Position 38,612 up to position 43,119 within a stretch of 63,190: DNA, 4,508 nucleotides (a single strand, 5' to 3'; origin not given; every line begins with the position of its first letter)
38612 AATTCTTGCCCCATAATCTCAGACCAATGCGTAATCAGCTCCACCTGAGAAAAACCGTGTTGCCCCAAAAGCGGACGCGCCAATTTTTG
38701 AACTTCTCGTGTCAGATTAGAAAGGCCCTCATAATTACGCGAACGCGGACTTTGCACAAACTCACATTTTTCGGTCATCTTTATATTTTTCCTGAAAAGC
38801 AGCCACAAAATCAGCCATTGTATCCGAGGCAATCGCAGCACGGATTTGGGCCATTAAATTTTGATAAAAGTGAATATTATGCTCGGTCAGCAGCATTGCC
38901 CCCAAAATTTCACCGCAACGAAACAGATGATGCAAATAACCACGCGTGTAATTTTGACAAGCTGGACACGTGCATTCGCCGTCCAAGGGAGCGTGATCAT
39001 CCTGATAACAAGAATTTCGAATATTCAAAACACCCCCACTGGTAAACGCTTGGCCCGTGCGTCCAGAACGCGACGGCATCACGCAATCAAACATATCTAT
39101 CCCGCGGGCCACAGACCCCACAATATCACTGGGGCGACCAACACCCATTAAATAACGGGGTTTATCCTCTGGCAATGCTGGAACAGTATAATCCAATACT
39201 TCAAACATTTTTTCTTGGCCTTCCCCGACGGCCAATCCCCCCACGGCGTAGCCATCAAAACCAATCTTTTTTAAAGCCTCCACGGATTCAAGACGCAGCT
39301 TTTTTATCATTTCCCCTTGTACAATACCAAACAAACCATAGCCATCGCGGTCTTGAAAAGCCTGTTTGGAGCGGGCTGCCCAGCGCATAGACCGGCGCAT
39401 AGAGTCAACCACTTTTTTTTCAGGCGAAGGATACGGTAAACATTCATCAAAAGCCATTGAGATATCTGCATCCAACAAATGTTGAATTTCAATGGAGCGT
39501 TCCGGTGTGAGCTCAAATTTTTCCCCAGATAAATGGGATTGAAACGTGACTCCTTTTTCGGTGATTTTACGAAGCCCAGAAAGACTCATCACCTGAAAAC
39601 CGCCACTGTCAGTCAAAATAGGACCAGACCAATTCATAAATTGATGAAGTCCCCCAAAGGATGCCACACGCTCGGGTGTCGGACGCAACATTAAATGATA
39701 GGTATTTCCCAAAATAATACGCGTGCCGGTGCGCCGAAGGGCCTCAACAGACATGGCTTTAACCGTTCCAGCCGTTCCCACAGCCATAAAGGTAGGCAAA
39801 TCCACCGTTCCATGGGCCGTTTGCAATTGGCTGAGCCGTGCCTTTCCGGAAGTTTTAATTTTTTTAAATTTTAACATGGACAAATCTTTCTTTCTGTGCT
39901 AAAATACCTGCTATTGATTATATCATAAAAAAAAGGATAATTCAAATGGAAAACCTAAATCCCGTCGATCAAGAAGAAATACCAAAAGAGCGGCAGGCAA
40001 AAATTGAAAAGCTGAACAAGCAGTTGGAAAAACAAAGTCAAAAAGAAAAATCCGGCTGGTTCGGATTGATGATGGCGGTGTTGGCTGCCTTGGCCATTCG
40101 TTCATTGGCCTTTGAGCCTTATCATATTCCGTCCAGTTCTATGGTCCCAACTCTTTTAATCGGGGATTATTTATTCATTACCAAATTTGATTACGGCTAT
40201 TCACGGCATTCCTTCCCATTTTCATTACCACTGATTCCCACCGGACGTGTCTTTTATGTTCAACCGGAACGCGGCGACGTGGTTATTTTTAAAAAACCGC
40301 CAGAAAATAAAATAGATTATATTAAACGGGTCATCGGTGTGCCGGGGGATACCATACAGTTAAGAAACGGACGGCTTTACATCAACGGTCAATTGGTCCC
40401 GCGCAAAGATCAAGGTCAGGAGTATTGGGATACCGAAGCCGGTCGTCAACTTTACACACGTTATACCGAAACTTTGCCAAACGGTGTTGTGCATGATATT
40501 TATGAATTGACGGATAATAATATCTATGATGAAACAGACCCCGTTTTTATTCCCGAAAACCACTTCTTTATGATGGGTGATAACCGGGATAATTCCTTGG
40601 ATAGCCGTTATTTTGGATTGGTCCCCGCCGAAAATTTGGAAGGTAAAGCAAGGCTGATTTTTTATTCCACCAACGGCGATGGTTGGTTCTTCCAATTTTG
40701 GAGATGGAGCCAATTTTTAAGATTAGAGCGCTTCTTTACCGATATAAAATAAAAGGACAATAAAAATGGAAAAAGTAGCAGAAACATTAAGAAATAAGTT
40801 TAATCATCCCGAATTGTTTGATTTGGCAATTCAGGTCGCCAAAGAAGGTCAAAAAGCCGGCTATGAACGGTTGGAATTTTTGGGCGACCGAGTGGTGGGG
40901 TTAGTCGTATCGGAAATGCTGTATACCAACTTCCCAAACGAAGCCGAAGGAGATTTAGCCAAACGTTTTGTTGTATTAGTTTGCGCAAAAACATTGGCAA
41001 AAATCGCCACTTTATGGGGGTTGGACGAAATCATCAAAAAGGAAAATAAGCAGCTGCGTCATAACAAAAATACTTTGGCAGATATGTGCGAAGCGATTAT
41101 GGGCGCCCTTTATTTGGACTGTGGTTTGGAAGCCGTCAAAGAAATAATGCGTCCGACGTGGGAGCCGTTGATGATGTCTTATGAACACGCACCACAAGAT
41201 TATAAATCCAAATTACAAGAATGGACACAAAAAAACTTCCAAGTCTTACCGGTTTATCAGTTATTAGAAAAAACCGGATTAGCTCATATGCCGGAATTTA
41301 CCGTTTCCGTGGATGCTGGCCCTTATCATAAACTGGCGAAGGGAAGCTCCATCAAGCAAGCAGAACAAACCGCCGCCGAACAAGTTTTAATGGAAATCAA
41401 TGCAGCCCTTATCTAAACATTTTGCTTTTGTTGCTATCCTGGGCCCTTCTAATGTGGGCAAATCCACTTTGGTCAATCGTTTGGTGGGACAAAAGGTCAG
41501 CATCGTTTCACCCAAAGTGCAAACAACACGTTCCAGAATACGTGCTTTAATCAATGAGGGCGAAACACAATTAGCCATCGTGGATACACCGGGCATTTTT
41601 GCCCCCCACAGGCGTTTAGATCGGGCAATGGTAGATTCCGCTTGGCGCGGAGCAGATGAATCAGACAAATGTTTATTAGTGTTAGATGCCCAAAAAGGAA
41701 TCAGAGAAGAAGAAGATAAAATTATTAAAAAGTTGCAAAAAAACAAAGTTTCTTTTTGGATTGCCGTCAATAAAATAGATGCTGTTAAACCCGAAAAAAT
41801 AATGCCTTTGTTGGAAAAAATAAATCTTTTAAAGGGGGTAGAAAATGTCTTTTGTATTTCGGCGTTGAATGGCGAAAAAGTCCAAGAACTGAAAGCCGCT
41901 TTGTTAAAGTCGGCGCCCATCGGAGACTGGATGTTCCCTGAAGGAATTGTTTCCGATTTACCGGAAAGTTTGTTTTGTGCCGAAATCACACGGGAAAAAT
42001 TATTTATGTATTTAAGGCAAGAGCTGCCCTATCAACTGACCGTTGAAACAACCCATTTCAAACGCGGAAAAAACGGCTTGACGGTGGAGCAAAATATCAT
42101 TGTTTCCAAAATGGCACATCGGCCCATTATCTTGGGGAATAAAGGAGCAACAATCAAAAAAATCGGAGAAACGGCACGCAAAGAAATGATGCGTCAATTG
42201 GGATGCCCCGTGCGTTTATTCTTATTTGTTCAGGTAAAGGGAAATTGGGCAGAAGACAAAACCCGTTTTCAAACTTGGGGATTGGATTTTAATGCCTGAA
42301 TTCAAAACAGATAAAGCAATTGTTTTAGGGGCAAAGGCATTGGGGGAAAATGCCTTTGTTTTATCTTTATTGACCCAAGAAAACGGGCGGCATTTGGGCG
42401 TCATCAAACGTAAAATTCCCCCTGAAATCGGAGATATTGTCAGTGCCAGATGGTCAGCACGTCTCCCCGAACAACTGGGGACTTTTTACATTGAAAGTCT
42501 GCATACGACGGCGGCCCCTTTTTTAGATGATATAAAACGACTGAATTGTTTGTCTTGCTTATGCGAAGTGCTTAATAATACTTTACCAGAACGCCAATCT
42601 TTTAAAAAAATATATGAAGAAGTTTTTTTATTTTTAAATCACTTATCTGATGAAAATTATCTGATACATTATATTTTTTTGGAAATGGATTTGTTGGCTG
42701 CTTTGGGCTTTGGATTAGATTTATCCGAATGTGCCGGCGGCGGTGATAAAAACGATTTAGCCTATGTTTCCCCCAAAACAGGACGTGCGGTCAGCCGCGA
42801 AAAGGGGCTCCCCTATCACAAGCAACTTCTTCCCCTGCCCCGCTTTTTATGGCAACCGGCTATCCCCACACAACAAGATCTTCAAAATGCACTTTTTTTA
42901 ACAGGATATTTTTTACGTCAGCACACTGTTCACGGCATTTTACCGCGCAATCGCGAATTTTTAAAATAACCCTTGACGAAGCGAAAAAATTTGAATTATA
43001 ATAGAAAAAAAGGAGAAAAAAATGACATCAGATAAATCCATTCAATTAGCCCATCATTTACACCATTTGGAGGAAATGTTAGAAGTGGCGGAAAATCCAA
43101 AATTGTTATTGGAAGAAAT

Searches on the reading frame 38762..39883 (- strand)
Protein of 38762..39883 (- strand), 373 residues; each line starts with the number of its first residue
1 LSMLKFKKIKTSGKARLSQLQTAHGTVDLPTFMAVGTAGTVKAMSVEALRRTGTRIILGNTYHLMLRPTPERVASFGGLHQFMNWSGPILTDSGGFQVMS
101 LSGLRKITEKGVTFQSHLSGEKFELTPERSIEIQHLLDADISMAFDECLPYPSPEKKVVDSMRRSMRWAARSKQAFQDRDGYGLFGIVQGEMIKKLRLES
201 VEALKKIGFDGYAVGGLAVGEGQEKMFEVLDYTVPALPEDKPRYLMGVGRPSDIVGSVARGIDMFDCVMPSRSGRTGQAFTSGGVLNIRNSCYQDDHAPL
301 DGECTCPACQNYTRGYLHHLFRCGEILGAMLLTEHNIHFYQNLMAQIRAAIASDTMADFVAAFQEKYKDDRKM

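Call 37: search_protein_families(library=pfam, proteins=[window:38762-39883:-], max_evalue=0.001)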
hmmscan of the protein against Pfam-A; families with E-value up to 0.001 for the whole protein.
window:38762-39883:- (373 aa): 1 family
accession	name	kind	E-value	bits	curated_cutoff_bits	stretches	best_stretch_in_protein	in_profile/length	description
PF01702.25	TGT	-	3.4e-154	513.7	26.3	1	14-368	2-356/357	Queuine tRNA-ribosyltransferase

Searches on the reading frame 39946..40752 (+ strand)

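Call 37: search_protein_families(library=pfam, proteins=[window:39946-40752:+], max_evalue=0.001)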
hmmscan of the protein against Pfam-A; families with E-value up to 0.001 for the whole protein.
window:39946-40752:+ (268 aa): 1 family
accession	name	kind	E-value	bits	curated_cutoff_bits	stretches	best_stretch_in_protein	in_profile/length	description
PF10502.14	Peptidase_S26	-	5.2e-52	176.6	22.9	1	41-240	8-168/168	Signal peptidase, peptidase S26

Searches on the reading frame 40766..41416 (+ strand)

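Call 37: search_protein_families(library=pfam, proteins=[window:40766-41416:+], max_evalue=0.001)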
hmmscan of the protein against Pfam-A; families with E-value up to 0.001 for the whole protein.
window:40766-41416:+ (216 aa): 3 families
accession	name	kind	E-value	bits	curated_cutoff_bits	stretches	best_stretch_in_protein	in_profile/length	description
PF00636.31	Ribonuclease_3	-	2.5e-22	80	27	1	34-120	1-102/102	Ribonuclease III domain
PF14622.11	Ribonucleas_3_3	-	3.4e-22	79.4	35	1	27-129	16-121/128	Ribonuclease-III-like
PF00035.32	dsrm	-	6.6e-10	39.9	23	1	146-208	1-63/66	Double-stranded RNA binding motif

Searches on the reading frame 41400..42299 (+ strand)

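Call 37: search_protein_families(library=pfam, proteins=[window:41400-42299:+], max_evalue=0.001)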
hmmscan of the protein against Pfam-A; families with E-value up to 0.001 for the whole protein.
window:41400-42299:+ (299 aa): 11 families
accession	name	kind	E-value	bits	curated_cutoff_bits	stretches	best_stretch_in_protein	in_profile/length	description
PF01926.29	MMR_HSR1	-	2.6e-24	85.9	21.9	1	11-125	2-113/113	50S ribosome-binding GTPase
PF00009.33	GTP_EFTU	-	1.9e-15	57.4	26.5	1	54-172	67-186/188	Elongation factor Tu GTP binding domain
PF07650.23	KH_2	-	4.4e-14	52.5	22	1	208-284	1-78/78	KH domain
PF02421.24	FeoB_N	-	5.2e-12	46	27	1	11-167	3-155/156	Ferrous iron transport protein B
PF03193.22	RsgA_GTPase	-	2.6e-11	44.1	30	1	9-66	107-168/174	RsgA GTPase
PF00350.29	Dynamin_N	-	1.1e-09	38.9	27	0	11-44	1-34/168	Dynamin family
PF10662.15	PduV-EutP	-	5.2e-09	36.5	21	1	12-168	5-141/143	Ethanolamine utilisation - propanediol utilisation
PF04548.22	AIG1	-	5.4e-08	32.9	27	1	13-114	5-109/212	AIG1 family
PF02492.25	cobW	-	0.00046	20.3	20.7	0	46-134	73-161/180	CobW/HypB/UreG, nucleotide-binding domain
PF00025.27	Arf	-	0.0005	20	22.3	0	11-168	17-170/174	ADP-ribosylation factor family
PF00071.28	Ras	-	0.00091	19.3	21.6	0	11-168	2-156/162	Ras family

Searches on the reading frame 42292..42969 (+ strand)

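Call 38: search_protein_families(library=pfam, proteins=[window:42292-42969:+], max_evalue=0.001)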
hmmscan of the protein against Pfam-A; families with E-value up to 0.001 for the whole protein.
window:42292-42969:+ (225 aa): 2 families
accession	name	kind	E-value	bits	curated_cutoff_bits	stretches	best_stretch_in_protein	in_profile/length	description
PF02565.21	RecO_C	-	1.5e-24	86.9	22.1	1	79-212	2-149/157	Recombination protein O C terminal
PF11967.14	RecO_N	-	3.3e-05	24.3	27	1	6-39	5-38/80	Recombination protein O N terminal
